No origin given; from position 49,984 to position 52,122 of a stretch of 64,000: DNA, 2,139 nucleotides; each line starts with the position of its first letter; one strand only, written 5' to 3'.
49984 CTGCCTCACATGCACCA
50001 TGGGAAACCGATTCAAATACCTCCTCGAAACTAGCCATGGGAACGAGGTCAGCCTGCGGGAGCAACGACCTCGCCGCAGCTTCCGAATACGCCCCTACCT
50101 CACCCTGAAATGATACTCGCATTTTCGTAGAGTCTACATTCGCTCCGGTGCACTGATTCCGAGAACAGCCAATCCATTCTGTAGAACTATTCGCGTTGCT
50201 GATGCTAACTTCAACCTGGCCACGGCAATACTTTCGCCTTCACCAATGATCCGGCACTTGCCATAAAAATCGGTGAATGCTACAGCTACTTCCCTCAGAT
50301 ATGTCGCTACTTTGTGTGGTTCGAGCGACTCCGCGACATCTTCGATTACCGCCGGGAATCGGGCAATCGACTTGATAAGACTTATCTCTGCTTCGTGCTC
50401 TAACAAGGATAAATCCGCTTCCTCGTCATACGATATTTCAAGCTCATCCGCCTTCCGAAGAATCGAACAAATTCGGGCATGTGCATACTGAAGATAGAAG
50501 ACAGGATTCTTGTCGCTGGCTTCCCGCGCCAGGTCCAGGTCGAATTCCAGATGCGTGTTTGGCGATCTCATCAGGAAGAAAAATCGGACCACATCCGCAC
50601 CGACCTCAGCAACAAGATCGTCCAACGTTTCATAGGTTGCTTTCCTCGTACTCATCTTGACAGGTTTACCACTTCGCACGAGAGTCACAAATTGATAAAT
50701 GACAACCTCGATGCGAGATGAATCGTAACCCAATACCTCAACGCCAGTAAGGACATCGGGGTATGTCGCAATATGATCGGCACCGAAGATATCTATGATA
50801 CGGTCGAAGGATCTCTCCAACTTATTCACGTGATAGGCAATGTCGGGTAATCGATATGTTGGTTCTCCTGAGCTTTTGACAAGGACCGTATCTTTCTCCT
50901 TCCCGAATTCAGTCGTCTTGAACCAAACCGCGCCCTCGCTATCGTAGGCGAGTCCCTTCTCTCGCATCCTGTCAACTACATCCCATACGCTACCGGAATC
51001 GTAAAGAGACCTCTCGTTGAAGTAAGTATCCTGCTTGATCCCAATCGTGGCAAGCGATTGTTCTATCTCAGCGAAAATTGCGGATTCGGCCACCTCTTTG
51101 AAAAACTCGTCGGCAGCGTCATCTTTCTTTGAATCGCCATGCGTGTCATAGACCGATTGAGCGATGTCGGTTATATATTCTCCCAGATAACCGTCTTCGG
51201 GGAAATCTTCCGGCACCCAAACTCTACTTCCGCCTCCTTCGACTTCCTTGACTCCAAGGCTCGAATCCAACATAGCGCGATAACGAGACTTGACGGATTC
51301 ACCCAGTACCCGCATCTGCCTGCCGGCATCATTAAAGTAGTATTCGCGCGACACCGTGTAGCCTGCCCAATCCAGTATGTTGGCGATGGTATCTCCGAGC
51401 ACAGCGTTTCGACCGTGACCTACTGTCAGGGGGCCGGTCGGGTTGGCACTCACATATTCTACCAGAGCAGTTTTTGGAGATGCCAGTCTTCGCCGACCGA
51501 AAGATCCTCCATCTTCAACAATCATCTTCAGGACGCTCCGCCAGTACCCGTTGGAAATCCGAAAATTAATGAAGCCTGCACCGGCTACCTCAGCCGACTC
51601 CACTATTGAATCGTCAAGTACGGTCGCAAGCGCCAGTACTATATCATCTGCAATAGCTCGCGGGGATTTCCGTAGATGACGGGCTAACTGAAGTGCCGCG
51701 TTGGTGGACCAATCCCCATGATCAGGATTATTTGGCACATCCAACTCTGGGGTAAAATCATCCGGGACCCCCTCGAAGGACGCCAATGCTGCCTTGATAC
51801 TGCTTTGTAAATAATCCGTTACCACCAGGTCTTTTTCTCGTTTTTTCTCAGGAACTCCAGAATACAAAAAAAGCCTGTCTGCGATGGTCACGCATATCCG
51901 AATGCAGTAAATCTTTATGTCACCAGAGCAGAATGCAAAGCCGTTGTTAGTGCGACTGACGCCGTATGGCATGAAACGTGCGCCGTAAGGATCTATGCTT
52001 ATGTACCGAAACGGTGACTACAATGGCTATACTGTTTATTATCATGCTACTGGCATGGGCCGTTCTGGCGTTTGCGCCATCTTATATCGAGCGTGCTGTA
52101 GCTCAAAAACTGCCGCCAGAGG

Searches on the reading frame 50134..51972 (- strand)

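Call 101: search_protein_families(library=pfam, proteins=[window:50134-51972:-], max_evalue=0.00001)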
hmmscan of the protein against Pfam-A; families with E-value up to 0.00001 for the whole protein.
window:50134-51972:- (612 aa): 3 families
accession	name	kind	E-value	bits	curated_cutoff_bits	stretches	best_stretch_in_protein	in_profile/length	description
PF05746.21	DALR_1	-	4.5e-40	136.8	22.3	1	494-612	1-117/117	DALR anticodon binding domain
PF03485.21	Arg_tRNA_synt_N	-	1.4e-20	74.1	21.5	1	55-139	3-85/85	Arginyl tRNA synthetase N terminal domain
PF00750.26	tRNA-synt_1d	-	1.8e-20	73.7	23.3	1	161-456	14-297/349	tRNA synthetases class I (R), catalytic domain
